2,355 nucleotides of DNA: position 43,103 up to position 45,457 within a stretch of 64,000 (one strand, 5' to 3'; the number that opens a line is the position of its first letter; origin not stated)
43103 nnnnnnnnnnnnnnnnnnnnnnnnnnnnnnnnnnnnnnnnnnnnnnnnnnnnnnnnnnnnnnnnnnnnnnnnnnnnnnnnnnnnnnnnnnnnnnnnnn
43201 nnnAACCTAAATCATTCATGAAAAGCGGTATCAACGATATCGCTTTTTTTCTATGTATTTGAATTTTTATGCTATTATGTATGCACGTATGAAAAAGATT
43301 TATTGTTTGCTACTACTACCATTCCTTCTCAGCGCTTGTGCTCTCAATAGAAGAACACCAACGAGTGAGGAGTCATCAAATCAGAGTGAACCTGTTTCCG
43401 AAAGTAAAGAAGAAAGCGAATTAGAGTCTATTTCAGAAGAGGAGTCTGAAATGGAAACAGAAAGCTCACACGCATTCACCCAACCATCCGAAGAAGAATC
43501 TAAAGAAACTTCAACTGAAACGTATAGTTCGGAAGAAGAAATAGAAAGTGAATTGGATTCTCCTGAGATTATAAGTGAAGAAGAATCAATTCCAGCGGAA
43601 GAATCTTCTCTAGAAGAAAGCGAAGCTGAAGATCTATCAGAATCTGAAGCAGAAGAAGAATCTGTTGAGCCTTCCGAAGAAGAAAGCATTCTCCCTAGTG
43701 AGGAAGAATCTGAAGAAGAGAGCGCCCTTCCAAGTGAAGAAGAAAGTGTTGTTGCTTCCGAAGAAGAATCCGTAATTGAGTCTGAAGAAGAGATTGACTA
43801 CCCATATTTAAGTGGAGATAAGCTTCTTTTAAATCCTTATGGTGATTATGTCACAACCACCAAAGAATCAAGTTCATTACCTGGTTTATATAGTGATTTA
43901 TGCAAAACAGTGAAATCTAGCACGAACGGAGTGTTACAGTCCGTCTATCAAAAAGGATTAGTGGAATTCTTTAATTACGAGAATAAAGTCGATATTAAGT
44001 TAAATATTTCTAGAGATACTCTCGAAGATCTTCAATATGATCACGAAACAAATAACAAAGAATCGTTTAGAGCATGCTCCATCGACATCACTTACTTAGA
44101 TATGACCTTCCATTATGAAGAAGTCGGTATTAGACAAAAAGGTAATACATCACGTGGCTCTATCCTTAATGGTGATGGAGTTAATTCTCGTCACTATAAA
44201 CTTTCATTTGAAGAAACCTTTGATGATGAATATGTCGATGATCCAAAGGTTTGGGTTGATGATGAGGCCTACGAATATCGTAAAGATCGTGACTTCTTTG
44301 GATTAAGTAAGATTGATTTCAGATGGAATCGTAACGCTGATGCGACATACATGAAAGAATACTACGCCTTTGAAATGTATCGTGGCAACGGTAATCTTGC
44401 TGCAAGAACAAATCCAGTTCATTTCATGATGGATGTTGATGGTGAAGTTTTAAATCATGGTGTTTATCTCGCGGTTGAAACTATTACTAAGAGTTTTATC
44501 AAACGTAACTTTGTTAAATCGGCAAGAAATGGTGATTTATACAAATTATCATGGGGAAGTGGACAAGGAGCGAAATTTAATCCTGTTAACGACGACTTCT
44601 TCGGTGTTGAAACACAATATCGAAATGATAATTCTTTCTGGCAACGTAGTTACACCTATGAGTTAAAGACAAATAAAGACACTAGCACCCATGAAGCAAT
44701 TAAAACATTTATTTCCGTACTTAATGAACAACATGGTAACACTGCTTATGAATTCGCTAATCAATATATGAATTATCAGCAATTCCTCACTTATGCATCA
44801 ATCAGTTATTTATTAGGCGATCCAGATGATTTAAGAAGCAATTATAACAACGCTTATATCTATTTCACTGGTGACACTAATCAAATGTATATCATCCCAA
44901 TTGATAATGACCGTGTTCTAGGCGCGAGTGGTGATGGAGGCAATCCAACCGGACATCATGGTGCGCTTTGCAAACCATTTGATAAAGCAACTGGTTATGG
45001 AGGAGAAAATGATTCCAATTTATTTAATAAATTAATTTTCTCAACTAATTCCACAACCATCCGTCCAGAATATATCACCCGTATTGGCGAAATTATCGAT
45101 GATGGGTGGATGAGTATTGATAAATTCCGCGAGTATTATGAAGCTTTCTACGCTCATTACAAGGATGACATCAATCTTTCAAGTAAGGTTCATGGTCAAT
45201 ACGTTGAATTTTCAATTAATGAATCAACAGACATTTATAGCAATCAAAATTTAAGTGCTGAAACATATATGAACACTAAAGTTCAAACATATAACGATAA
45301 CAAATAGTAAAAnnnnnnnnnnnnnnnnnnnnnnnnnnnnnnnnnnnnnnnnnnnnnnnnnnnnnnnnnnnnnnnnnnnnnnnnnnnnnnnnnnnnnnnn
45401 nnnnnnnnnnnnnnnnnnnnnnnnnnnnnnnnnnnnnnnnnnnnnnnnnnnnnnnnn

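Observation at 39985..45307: Paralogous acidic-repeat lipoproteins flanking gpmA: nuclease+Big_2 fusion and a CotH-like kinase-fold lipoprotein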

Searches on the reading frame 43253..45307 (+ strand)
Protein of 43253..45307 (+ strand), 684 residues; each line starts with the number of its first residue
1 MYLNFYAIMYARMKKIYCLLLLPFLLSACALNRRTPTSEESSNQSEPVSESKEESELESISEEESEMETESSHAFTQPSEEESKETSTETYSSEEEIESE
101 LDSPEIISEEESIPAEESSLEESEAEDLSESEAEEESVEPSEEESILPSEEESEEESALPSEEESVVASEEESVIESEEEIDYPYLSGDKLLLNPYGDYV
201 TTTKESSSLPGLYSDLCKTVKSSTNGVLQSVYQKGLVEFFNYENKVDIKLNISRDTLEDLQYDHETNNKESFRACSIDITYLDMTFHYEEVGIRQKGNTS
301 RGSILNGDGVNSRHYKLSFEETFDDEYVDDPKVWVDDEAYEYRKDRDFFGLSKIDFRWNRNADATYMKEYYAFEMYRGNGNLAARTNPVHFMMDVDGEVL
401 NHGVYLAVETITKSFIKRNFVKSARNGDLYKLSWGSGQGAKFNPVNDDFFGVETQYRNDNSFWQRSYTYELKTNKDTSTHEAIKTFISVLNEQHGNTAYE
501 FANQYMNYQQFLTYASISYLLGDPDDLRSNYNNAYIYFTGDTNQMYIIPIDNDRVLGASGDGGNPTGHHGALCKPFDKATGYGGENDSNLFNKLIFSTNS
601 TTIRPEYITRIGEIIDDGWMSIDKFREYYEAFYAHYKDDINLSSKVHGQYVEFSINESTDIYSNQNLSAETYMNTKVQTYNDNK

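Call 3: search_protein_families(library=pfam, proteins=[window:43253-45307:+], max_evalue=0.01)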
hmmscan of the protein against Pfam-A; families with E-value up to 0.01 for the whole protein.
window:43253-45307:+ (684 aa): 1 family
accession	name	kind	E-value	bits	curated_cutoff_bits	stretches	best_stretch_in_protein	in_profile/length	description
PF08757.17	CotH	-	3.5e-20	73.2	23.8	1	295-650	3-298/322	CotH kinase protein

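Call 4: search_protein_families(library=ncbifam, proteins=[window:43253-45307:+], max_evalue=0.01)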
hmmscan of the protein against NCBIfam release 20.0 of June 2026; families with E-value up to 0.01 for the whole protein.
window:43253-45307:+ (684 aa): 1 family
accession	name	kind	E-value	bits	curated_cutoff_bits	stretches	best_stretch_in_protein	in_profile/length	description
NF041193.1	lipo_SP0191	subfamily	0.0014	18.7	75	1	13-138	1-119/190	SP0191 family lipoprotein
